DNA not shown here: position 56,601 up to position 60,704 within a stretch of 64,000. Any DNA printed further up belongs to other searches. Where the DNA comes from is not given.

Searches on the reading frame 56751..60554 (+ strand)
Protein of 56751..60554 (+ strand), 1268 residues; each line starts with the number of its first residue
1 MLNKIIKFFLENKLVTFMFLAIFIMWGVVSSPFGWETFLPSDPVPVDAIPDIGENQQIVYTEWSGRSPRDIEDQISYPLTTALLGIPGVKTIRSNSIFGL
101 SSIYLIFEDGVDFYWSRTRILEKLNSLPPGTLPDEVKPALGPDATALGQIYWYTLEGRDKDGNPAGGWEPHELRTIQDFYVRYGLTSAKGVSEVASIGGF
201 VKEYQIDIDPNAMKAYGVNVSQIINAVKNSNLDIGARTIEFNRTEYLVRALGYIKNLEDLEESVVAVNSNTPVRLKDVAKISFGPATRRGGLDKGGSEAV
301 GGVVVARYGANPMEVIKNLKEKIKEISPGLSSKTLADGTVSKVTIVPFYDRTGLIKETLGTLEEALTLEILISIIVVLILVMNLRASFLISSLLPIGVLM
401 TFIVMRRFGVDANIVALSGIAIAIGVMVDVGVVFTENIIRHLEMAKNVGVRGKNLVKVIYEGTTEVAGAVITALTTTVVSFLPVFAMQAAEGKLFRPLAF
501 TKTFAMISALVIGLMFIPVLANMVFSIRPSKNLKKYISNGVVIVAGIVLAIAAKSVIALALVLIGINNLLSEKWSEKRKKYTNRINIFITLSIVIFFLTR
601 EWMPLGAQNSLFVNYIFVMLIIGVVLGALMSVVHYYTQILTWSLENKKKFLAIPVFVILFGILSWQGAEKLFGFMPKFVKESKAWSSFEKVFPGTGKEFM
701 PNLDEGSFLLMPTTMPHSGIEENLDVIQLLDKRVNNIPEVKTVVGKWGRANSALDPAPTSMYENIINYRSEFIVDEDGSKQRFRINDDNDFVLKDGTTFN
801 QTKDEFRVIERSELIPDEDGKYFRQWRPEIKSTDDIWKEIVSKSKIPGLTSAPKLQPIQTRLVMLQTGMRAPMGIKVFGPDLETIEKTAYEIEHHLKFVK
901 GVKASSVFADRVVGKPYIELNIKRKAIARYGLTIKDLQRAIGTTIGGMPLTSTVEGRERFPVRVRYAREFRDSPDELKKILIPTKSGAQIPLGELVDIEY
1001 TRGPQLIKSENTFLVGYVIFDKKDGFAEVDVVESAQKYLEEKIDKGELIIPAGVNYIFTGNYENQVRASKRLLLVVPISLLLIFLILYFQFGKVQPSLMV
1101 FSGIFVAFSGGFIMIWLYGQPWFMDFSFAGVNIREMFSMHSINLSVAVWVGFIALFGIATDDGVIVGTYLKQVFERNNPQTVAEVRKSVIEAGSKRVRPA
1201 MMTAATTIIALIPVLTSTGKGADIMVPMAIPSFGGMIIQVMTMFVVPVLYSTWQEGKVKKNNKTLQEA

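Call 19: search_protein_families(library=ncbifam, proteins=[window:56751-60554:+], max_evalue=0.00001)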
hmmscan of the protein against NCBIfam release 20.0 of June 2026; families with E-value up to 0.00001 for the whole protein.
window:56751-60554:+ (1268 aa): 11 families
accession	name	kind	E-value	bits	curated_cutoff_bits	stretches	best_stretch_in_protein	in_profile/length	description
TIGR00914.1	2A0601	subfamily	2.2e-234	780.6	701.45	3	1-525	1-507/1051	CusA/CzcA family heavy metal efflux RND transporter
NF033617.1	RND_permease_2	subfamily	1.3e-100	337.8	1250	2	44-528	29-491/1009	multidrug efflux RND transporter permease subunit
NF000282.2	RND_permease_1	subfamily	4.4e-71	240.1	1250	2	44-531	29-502/1029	multidrug efflux RND transporter permease subunit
TIGR00915.1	2A0602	subfamily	2.6e-63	214.3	940.35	2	44-525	30-497/1050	efflux RND transporter permease subunit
NF007133.0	PRK09579.1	equivalog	4.6e-54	183.4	1763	2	48-524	36-488/1017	multidrug efflux RND transporter permease subunit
NF007905.0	PRK10614.1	equivalog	6.1e-51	173.2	1774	2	44-543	32-508/1025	multidrug efflux RND transporter permease subunit MdtC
NF007798.0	PRK10503.1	equivalog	1e-41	142.6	1584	2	186-530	176-504/1040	MdtB/MuxB family multidrug efflux RND transporter permease subunit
NF000037.1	RND_perm_OqxB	exception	1.1e-39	136.1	2200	2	44-527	32-501/1050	multidrug efflux RND transporter permease subunit OqxB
NF007842.1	PRK10555.1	equivalog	2.3e-32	111.8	1854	2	43-525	29-497/1036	multidrug efflux RND transporter permease AcrD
NF007131.0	PRK09577.1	equivalog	4.8e-32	110.6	1768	2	41-522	27-493/1045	multidrug efflux RND transporter permease subunit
NF011706.2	PRK15127.1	equivalog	1.8e-29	102.3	2150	2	44-523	30-495/1049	multidrug efflux RND transporter permease subunit AcrB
